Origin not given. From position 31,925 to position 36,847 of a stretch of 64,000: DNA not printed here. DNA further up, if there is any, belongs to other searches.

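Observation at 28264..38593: Envelope gene cluster built around a 1540-aa PA/M28-like::FtsX fusion, flanked by two giant polytopic membrane proteins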

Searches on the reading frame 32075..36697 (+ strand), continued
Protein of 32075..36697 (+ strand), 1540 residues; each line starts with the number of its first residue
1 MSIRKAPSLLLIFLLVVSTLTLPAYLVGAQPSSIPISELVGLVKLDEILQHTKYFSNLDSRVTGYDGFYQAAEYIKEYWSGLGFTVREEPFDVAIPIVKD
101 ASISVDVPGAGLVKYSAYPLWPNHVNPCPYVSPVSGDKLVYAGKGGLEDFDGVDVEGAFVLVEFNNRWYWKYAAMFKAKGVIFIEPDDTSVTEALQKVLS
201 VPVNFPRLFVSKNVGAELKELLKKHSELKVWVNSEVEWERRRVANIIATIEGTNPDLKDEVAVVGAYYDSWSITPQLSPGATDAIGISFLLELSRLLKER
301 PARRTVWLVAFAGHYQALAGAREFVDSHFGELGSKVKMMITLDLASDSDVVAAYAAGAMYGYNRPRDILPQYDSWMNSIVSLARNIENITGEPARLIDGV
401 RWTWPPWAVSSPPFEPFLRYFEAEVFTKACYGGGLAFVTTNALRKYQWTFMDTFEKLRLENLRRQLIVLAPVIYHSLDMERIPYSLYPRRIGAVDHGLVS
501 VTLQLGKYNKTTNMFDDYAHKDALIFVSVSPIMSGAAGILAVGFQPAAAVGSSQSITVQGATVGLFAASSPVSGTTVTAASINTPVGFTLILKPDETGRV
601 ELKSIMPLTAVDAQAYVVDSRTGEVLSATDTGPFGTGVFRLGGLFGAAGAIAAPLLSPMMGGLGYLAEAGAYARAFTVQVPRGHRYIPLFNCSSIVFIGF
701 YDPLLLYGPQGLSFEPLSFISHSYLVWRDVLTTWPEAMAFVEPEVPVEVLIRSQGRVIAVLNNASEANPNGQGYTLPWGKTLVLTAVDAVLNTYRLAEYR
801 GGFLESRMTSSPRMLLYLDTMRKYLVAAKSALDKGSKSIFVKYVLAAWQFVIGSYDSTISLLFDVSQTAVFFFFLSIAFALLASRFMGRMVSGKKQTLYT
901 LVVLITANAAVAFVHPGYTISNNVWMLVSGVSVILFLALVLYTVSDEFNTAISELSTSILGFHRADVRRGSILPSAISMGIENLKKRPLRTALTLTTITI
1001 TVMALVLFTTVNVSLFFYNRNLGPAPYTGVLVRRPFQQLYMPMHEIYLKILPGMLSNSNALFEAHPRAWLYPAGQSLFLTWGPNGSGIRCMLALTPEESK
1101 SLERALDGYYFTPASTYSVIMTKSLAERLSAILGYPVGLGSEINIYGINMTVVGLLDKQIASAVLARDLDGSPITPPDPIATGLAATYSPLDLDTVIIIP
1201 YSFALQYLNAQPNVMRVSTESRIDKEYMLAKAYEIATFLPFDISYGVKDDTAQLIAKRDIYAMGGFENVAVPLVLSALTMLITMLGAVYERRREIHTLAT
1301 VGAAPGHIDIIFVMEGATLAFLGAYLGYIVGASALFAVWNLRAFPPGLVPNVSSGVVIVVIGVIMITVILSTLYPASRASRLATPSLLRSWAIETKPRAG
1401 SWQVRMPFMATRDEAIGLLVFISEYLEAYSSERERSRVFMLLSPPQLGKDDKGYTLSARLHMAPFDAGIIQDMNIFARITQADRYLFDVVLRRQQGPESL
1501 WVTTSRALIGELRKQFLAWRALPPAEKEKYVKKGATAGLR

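Call 66: search_protein_families(library=pfam, alignment_id=A7, max_evalue=0.00001)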
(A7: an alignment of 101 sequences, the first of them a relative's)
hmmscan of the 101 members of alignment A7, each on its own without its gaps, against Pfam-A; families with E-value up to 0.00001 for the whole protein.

A. member 1, L005:3849-5105:- (418 aa): 3 families
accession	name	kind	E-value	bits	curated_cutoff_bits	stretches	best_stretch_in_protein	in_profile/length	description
PF13527.13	Acetyltransf_9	-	1.8e-21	76.9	25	1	4-137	1-124/127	Acetyltransferase (GNAT) domain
PF00583.31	Acetyltransf_1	-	2.3e-14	54.1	20.7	1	18-137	6-116/116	Acetyltransferase (GNAT) family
PF13508.13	Acetyltransf_7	-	4.5e-12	46.6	27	1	53-138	6-83/84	Acetyltransferase (GNAT) domain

B. families by the number of members that match (of 101 scanned): 104 families (the first 25 are shown)
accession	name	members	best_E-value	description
PF01261.30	AP_endonuc_2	7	1.8e-44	Xylose isomerase-like TIM barrel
PF13649.12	Methyltransf_25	5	7.7e-23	Methyltransferase domain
PF04919.18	DUF655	4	4.8e-65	Protein of unknown function (DUF655)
PF00398.26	RrnaAD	4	6.5e-59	Ribosomal RNA adenine dimethylase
PF04055.27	Radical_SAM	4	1.7e-30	Radical SAM superfamily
PF08241.18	Methyltransf_11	4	2e-22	Methyltransferase domain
PF14579.12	HHH_6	4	4.4e-07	Helix-hairpin-helix motif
PF00294.29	PfkB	3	3.3e-59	pfkB family carbohydrate kinase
PF13847.12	Methyltransf_31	3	4.7e-44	Methyltransferase domain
PF03786.19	UxuA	3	3e-25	D-mannonate dehydratase (UxuA)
PF04041.19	Glyco_hydro_130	2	2.5e-69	beta-1,4-mannooligosaccharide phosphorylase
PF00296.26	Bac_luciferase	2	1.1e-62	Luciferase-like monooxygenase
PF00005.33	ABC_tran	2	1.9e-35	ABC transporter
PF01208.23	URO-D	2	3.9e-35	Uroporphyrinogen decarboxylase (URO-D)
PF02310.24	B12-binding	2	2.4e-24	B12 binding domain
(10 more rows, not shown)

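Call 76: search_protein_families(library=pfam, alignment_id=A8, max_evalue=0.00001)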
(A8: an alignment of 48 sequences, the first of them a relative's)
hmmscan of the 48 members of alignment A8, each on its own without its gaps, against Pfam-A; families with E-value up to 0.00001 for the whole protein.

A. member 1, L006:3773-5902:- (709 aa): 3 families
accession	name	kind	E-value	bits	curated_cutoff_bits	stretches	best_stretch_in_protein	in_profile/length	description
PF02867.20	Ribonuc_red_lgC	-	1.3e-147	493.1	23.9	1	199-664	1-523/523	Ribonucleotide reductase, barrel domain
PF03477.21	ATP-cone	-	1.1e-25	90.4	25.8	1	12-100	3-88/88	ATP cone domain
PF00317.26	Ribonuc_red_lgN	-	2.1e-25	89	28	1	115-194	2-75/77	Ribonucleotide reductase, all-alpha domain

B. families by the number of members that match (of 48 scanned): 59 families (the first 25 are shown)
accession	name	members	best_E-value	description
PF01208.23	URO-D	5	3.9e-35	Uroporphyrinogen decarboxylase (URO-D)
PF13649.12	Methyltransf_25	3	2.9e-22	Methyltransferase domain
PF08241.18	Methyltransf_11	3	3.7e-20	Methyltransferase domain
PF01209.24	Ubie_methyltran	3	2.9e-17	ubiE/COQ5 methyltransferase family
PF13847.12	Methyltransf_31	3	2e-13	Methyltransferase domain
PF08242.18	Methyltransf_12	3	9.6e-13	Methyltransferase domain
PF13489.12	Methyltransf_23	3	1.1e-12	Methyltransferase domain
PF07940.18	Hepar_II_III_C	2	1.9e-30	Heparinase II/III-like, C-terminal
PF16889.11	Hepar_II_III_N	2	2.9e-17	Heparinase II/III N-terminus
PF07745.19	Glyco_hydro_53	2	8.7e-11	Glycosyl hydrolase family 53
PF02867.20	Ribonuc_red_lgC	1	1.3e-147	Ribonucleotide reductase, barrel domain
PF01406.26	tRNA-synt_1e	1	1.6e-135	tRNA synthetases class I (C) catalytic domain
PF19773.5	DUF6259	1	8.4e-98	Domain of unknown function (DUF6259)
PF04041.19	Glyco_hydro_130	1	8.3e-68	beta-1,4-mannooligosaccharide phosphorylase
PF00155.27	Aminotran_1_2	1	1.1e-51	Aminotransferase class I and II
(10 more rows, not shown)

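Call 85: search_solved_structures(query=L038:18697-19437:+, max_evalue=1e-20)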
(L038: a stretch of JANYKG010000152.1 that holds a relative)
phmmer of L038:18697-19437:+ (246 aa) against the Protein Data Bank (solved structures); distinct sequences matched with E-value up to 1e-20: 224 (the best 60 are shown).
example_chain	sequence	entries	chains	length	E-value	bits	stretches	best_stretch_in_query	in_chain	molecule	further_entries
1f3o_A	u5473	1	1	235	2.3e-74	252.8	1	8-232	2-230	HYPOTHETICAL ABC TRANSPORTER ATP-BINDING PROTEIN MJ0796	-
1l2t_A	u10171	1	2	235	6.1e-74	251.4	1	8-232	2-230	Hypothetical ABC transporter ATP-binding protein MJ0796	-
3tif_A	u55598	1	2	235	6.1e-73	248.1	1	8-232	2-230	Uncharacterized ABC transporter ATP-binding protein MJ0796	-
5xu1_A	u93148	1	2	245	3.3e-63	216.3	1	7-226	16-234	ABC transporter ATP-binding protein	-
5lj9_A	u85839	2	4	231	3.1e-57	196.7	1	9-230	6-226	Macrolide export ATP-binding/permease protein MacB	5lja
7v8l_D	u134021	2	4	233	2.1e-56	194.1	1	4-225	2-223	Lipoprotein-releasing system ATP-binding protein LolD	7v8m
9rlc_D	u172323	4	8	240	2.2e-56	194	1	4-225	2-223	Lipoprotein-releasing system ATP-binding protein LolD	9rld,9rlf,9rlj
9rle_D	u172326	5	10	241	2.2e-56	193.9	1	4-225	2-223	Lipoprotein-releasing system ATP-binding protein LolD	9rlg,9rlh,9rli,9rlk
7arh_F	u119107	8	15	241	2.3e-56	193.9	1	4-225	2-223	Lipoprotein-releasing system ATP-binding protein LolD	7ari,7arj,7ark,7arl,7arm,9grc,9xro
7mdy_D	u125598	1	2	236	4.9e-56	192.8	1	8-225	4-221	Lipoprotein-releasing system ATP-binding protein LolD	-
7v8i_D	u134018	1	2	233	5.5e-56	192.7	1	4-225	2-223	Lipoprotein-releasing system ATP-binding protein LolD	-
9gvk_D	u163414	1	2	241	6e-56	192.5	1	4-225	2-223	Lipoprotein-releasing system ATP-binding protein LolD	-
7mdx_D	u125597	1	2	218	2.7e-55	190.4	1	9-223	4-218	Lipoprotein-releasing system ATP-binding protein LolD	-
5nik_J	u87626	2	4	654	4.3e-55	189.8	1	9-227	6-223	Macrolide export ATP-binding/permease protein MacB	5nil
9ge6_B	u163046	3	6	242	5.2e-55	189.5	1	5-225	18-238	Uncharacterized ABC transporter ATP-binding protein YbbA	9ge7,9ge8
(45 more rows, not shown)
